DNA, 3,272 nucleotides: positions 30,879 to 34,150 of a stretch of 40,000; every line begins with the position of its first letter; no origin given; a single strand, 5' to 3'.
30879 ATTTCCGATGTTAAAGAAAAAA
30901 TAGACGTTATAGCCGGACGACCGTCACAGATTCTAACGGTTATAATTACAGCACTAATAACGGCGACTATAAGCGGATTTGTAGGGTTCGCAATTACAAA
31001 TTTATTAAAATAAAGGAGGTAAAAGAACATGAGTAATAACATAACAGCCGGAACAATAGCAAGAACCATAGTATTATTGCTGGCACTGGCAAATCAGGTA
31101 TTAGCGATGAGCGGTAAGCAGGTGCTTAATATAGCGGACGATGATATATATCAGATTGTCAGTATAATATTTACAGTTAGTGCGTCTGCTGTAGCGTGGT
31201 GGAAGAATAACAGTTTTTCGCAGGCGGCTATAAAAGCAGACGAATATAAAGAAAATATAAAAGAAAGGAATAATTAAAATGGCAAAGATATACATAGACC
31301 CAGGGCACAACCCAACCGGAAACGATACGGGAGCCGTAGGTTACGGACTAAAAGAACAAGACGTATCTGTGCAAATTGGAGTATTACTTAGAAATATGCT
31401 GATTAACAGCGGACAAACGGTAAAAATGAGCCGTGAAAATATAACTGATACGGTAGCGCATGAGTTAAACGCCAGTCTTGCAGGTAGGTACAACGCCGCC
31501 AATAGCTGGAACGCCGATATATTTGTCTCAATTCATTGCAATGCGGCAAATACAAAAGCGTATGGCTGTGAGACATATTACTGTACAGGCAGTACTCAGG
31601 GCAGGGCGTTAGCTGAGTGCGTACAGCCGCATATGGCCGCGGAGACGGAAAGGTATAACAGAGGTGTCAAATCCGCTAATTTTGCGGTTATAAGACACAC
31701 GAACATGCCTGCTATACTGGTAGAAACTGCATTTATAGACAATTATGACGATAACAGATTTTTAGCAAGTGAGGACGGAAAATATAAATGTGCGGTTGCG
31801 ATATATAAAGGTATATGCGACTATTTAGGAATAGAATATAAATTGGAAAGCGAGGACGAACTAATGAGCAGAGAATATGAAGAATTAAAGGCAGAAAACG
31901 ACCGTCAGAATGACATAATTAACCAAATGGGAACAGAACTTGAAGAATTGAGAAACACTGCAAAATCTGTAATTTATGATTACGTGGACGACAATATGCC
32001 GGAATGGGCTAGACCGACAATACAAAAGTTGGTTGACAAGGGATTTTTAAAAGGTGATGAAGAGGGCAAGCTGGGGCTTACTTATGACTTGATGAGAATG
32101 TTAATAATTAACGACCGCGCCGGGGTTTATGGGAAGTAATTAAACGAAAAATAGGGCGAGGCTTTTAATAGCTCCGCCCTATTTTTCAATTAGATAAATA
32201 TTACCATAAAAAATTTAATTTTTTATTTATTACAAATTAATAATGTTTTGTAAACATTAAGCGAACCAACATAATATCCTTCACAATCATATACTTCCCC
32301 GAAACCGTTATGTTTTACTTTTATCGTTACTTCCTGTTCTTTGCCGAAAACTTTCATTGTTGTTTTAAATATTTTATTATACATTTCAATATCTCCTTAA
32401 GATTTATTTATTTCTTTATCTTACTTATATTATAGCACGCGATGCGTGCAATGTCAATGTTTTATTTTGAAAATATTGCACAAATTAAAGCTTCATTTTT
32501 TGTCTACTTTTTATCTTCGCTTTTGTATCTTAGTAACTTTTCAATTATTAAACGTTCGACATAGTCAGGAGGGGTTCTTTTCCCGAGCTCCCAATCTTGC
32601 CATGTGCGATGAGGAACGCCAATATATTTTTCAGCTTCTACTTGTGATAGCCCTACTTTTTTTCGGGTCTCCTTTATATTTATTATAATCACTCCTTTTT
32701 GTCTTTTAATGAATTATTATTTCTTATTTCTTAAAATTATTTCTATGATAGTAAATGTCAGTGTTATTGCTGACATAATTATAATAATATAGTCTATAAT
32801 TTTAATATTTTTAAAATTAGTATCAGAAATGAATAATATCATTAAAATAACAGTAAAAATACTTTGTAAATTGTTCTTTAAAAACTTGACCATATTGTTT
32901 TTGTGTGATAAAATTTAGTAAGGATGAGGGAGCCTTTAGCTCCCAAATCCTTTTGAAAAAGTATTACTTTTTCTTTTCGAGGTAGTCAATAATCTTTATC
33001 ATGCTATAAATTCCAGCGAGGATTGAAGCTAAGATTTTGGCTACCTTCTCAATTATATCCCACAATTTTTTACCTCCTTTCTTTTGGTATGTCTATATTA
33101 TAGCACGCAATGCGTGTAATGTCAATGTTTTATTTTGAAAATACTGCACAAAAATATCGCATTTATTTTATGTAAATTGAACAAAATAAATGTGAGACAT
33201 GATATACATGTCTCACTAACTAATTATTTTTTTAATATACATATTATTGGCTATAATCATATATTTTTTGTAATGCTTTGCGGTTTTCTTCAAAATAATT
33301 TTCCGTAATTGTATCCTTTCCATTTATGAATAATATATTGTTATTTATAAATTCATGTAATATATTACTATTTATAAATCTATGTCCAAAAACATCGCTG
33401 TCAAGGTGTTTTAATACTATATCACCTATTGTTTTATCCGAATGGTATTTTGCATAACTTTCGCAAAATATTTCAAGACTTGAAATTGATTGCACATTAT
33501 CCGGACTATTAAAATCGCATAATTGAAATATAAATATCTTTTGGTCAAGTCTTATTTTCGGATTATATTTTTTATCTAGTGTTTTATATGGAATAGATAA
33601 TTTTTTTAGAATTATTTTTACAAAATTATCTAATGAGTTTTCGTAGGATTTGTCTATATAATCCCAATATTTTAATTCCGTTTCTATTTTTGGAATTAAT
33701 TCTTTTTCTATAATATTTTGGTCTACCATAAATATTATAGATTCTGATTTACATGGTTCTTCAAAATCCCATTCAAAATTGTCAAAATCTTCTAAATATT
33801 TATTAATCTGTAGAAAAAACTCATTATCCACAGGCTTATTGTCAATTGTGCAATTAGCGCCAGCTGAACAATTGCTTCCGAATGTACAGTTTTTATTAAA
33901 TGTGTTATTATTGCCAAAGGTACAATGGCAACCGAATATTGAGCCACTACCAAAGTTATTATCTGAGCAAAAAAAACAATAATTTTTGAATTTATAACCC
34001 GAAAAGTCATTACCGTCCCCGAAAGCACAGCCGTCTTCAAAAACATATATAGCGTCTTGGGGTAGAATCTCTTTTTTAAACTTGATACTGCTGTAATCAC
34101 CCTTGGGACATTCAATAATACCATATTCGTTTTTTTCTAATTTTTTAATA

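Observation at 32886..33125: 33-aa hydrophobic peptide gene with a consensus promoter, faced by an antisense promoter: type I toxin-antitoxin-like locus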

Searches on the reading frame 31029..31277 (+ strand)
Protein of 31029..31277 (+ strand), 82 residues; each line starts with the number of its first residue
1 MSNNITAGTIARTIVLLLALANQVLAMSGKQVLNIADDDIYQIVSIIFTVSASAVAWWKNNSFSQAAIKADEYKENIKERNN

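Call 10: search_protein_families(library=pfam, proteins=[window:31029-31277:+], max_evalue=1)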
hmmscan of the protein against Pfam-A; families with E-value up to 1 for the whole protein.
window:31029-31277:+ (82 aa): 2 families
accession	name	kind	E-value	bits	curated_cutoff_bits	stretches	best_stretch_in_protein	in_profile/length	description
PF04688.18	Holin_SPP1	-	2.4e-26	92.1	27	1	4-73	1-70/74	SPP1 phage holin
PF14304.11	CSTF_C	-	0.38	10.9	24.3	0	19-35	7-23/41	Transcription termination and cleavage factor C-terminal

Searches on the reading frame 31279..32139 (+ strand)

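Call 10: search_protein_families(library=pfam, proteins=[window:31279-32139:+], max_evalue=1)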
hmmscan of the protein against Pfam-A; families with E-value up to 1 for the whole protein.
window:31279-32139:+ (286 aa): 3 families
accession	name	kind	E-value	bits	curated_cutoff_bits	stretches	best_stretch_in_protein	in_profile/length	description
PF01520.23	Amidase_3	-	2.4e-47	161.6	27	1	4-180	1-173/174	N-acetylmuramoyl-L-alanine amidase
PF24688.1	SseK_NleB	-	0.014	15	25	1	133-239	65-168/317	SseK/NleB family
PF00395.25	SLH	-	0.059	13.8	20.8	1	240-265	9-32/44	S-layer homology domain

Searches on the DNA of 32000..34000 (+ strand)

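Call 5: search_dna_similar(query=window:32100-33300:+, collection=phages, mode=distant, max_rows=30)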
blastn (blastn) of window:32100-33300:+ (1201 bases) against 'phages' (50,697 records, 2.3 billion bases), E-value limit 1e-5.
No match.

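Call 8: search_rna_families(source=window, start=32000, end=34000, threshold=evalue, max_evalue=10)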
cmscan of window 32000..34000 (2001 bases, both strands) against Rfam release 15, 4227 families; matches with E-value up to 10: 14.
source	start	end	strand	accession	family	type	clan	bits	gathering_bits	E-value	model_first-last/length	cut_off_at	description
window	32136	32197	-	RF03560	mir-3926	Gene; miRNA;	-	24.2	82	0.16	1-63/63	no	mir-3926 microRNA precursor family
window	32141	32247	-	RF01774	rpsL_ricks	Cis-reg; leader;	-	23.7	60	9.1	1-131/131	no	Rickettsia rpsL leader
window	32136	32193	+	RF03560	mir-3926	Gene; miRNA;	-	22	82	0.59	1-63/63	no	mir-3926 microRNA precursor family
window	32021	32185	+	RF02376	antisense_SR1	Gene; sRNA;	-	20.7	45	0.29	1-210/210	no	SR1 sRNA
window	32133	32201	-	RF00908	MIR529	Gene; miRNA;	-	19.5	75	0.29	1-131/131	no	MIR529 microRNA precursor family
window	32142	32227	-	RF00558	L20_leader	Cis-reg; leader;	-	18.5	58.7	1.7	1-127/127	no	Ribosomal protein L20 leader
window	32452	32480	+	RF04249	mir-310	Gene; miRNA;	CL00137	17.8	48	2.5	22-53/74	no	mir-310 microRNA precursor family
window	33471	33528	-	RF00153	SNORD62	Gene; snRNA; snoRNA; CD-box;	CL00068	17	39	8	1-86/86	no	Small nucleolar RNA SNORD62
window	33160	33190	-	RF04072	mir-7386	Gene; miRNA;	-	16.8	44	8.3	16-45/59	no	mir-7386 microRNA precursor family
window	33175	33237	-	RF00832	mir-71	Gene; miRNA;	-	16.4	50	5.7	1-73/73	no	mir-71 microRNA precursor family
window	32148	32211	-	RF02377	SurA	Gene; sRNA;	-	16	100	0.19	1-279/279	no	SurA sRNA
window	32886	32960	+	RF00113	SIB_RNA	Gene; antitoxin;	-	16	56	6.1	1-147/147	no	Short Intergenic Abundant RNA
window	32980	33046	+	RF00811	mir-84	Gene; miRNA;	-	14.7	60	7.1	11-65/75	no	mir-84 microRNA precursor family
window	32000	32196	+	RF00084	CsrC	Gene; sRNA;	CL00106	11.1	61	2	69-255/255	5'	CsrC RNA family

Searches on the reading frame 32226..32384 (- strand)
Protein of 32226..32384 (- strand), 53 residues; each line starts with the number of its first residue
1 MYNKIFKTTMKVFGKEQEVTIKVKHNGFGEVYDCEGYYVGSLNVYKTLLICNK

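Call 10: search_protein_families(library=pfam, proteins=[window:32226-32384:-], max_evalue=1)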
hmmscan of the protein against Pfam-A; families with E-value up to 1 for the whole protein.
seq(53 aa): 1 family
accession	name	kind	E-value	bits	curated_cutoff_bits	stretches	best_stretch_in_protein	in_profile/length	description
PF17475.7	Binary_toxB_2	-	0.15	12.2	25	1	2-39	116-153/218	Clostridial binary toxin B/anthrax toxin PA domain 2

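Call 47: search_protein_families(library=phrogs, proteins=[window:32226-32384:-], max_evalue=0.1)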
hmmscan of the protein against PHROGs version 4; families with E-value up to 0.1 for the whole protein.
seq(53 aa): 0 families

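Call 56: search_protein_families(library=padloc, proteins=[window:32226-32384:-], max_evalue=0.1)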
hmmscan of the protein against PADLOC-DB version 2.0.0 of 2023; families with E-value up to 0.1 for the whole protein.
seq(53 aa): 0 families

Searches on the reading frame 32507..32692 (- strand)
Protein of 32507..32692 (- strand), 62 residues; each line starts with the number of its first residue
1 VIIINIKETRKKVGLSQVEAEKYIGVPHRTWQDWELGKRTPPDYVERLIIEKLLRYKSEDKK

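Call 10: search_protein_families(library=pfam, proteins=[window:32507-32692:-], max_evalue=1)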
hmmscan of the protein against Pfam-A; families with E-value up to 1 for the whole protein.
seq(62 aa): 6 families
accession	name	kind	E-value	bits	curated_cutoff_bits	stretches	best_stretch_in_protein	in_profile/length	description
PF01381.28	HTH_3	-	1.1e-06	29.1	23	1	6-42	1-37/55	Helix-turn-helix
PF13560.12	HTH_31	-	8.3e-05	23.3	27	1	7-48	7-50/64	Helix-turn-helix domain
PF08965.17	Aca2_YdiL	-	0.00091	19.8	23.8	1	6-56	6-57/118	Aca2/YdiL-like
PF15731.11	MqsA_antitoxin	-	0.0011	19.5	30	1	5-49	73-117/131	Antitoxin component of bacterial toxin-antitoxin system, MqsA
PF20432.4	Xre-like-HTH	-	0.0028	18.4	25.8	1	9-48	18-58/63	Antitoxin Xre-like helix-turn-helix domain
PF12844.13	HTH_19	-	0.0047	17.2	30.2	1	5-47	3-41/64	Helix-turn-helix domain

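Call 27: find_related_loci(query=window:32507-32692:-, collection=viral_contigs, flank=4000)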
Query seq(62 aa) (62 aa) in viral_contigs; peptide patterns used: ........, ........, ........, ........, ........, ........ (x = any residue, [..] = any of these).
37 stretches matched a pattern; 2 encode a relative of the query (tblastn E <= 1e-3); 2 distinct loci.
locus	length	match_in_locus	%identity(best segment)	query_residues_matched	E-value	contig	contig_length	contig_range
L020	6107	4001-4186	98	1-62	3e-38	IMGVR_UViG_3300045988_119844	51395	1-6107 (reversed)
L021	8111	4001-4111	51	6-42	1e-10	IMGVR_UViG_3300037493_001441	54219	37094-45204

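Call 43: search_protein_families(library=ncbifam, proteins=[window:32507-32692:-], max_evalue=1)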
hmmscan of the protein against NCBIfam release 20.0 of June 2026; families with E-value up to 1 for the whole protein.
seq(62 aa): 7 families
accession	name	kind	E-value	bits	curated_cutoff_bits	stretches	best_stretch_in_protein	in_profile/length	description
NF040522.1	VC1465_fam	subfamily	1.2e-06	28.6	70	1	6-47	1-42/111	VC1465 family Xer recombination activation factor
TIGR03830.1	CxxCG_CxxCG_HTH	subfamily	1.5e-06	28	61.8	1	5-51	69-115/127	type II TA system antitoxin MqsA family protein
NF007257.0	PRK09706.1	subfamily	0.00075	19.3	101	1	5-41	9-45/135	transcriptional repressor DicA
NF041951.1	phage_RstR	subfamily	0.0011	19.2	80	1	5-42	6-43/108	RstR family transcriptional repressor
TIGR03070.1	couple_hipB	subfamily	0.0021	17.9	71.65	1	4-41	5-42/58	type II toxin-antitoxin system Y4mF family antitoxin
NF041265.1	NadS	equivalog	0.0054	17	60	1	3-43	32-72/94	NadS family protein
NF007481.0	PRK10072.1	equivalog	0.07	13.6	110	1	4-47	36-78/96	HTH-type transcriptional regulator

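Call 47: search_protein_families(library=phrogs, proteins=[window:32507-32692:-], max_evalue=0.1)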
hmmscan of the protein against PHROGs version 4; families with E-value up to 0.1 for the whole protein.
seq(62 aa): 16 families
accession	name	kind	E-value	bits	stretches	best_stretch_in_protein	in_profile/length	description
phrog_2104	-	unknown function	5.2e-08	34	1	4-49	42-87/103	-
phrog_8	-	transcription regulation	9.9e-08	32.8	1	1-42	76-117/346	transcriptional regulator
phrog_25567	-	unknown function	8.6e-07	29.9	1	5-49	55-98/115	-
phrog_8898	-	unknown function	1.7e-05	25.5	1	2-52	2-52/70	-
phrog_4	-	transcription regulation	6.2e-05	23.1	1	4-48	139-180/400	transcriptional repressor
phrog_3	-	transcription regulation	7.3e-05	23.7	1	2-52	89-135/430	transcriptional repressor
phrog_2967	-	transcription regulation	0.00069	20.2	1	4-43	13-52/225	transcriptional regulator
phrog_4836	-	transcription regulation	0.00075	20.1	1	3-43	77-117/194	CII-like regulator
phrog_955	-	DNA, RNA and nucleotide metabolism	0.0014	19.3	1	6-42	29-65/142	HTH DNA binding protein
phrog_2328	-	transcription regulation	0.0026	18.5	1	9-42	23-56/128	transcriptional repressor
phrog_147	-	transcription regulation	0.0052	18.1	1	6-49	9-54/100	transcriptional regulator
phrog_6106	-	unknown function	0.0099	16.5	1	5-38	14-47/194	-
phrog_1668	-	tail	0.019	16.1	1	5-52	9-55/122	tail assembly protein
phrog_6962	-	unknown function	0.023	16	1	4-49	4-47/73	-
phrog_6499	-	transcription regulation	0.026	14.9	1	6-43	11-54/157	transcriptional regulator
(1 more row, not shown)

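Call 50: find_related_loci(query=window:32507-32692:-, collection=metagenome_contigs, flank=2500)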
Query seq(62 aa) (62 aa) in metagenome_contigs; peptide patterns used: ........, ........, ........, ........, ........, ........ (x = any residue, [..] = any of these).
486 stretches matched a pattern; 13 encode a relative of the query (tblastn E <= 1e-3); 13 distinct loci.
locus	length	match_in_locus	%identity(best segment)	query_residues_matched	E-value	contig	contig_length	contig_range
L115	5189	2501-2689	97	1-62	5e-36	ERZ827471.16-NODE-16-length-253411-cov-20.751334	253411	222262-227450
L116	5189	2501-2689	97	1-62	5e-36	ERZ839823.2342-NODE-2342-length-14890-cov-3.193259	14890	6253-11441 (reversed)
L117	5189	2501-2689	97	1-62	5e-36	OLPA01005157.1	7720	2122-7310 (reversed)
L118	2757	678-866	97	1-62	5e-36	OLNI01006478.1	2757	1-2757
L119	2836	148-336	95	1-62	2e-35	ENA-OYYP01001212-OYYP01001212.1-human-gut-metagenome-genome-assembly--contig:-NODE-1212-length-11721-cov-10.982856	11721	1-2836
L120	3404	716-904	95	1-62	2e-35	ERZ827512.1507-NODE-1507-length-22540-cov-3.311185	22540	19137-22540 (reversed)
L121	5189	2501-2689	95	1-62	2e-35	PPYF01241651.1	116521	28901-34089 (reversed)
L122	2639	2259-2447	95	1-62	2e-35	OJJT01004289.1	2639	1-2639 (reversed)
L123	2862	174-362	95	1-62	2e-35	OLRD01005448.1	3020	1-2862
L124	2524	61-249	95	1-62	2e-35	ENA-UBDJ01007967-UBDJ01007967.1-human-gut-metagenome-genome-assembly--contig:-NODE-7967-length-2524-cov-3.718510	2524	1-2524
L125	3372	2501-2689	95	1-62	2e-35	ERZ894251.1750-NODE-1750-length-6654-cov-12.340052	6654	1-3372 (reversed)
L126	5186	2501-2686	98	1-62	1e-37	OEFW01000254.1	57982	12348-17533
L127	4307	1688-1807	95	24-62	3e-21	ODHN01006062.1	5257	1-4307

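Call 55: search_solved_structures(query=window:32507-32692:-, max_evalue=1)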
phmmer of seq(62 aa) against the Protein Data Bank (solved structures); distinct sequences matched with E-value up to 1: 15.
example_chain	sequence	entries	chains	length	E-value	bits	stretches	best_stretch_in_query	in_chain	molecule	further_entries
7xi5_A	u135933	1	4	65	9.1e-05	25.6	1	7-49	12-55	Transcriptional regulator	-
8tac_A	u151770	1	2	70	0.00039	23.6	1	5-49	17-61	DBP48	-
8w35_A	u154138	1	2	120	0.0017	21.6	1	7-51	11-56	Anti-CRISPR associated (Aca) protein, Aca2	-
7vjo_B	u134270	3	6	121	0.0017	21.6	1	7-51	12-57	anti-CRISPR-associated protein Aca2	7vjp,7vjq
7b5j_A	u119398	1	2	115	0.0017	21.6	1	8-51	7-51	Anti-CRISPR associated (Aca) protein, Aca2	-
7ezy_A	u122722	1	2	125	0.024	18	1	7-49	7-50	anti-CRISPR-associated Aca2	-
9iaq_A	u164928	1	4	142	0.13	15.7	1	7-48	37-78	HTH cro/C1-type domain-containing protein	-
2ppx_A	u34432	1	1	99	0.27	14.7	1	6-48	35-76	Uncharacterized protein Atu1735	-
2l49_A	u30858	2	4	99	0.38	14.2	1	9-50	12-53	C protein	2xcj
1r63_A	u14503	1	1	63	0.43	14.1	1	5-48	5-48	REPRESSOR PROTEIN FROM BACTERIOPHAGE 434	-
1per_L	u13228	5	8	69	0.53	13.8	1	5-48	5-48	PROTEIN (434 REPRESSOR) | 434 REPRESSOR | REPRESSOR PROTEIN CI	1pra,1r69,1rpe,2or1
1sq8_A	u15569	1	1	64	0.54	13.8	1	6-48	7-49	dh434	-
3jxb_C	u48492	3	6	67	0.78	13.3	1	6-55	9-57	Repressor protein C2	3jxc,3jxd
7t8i_A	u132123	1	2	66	0.81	13.2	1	5-42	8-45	Phage element (ICEBs1)transcriptional regulator (Xre family)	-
2r1j_L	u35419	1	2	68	0.82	13.2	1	6-55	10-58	Repressor protein C2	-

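Call 56: search_protein_families(library=padloc, proteins=[window:32507-32692:-], max_evalue=0.1)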
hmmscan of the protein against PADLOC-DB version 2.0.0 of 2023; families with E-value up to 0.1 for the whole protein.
seq(62 aa): 3 families
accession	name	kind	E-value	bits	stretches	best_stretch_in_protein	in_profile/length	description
PDLC03947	RmrA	-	0.011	12.6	1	5-51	15-61/383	-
PDLC03952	RmrA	-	0.011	12.5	1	5-44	26-65/395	-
PDLC03949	RmrA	-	0.048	10.5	1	6-48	7-50/363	-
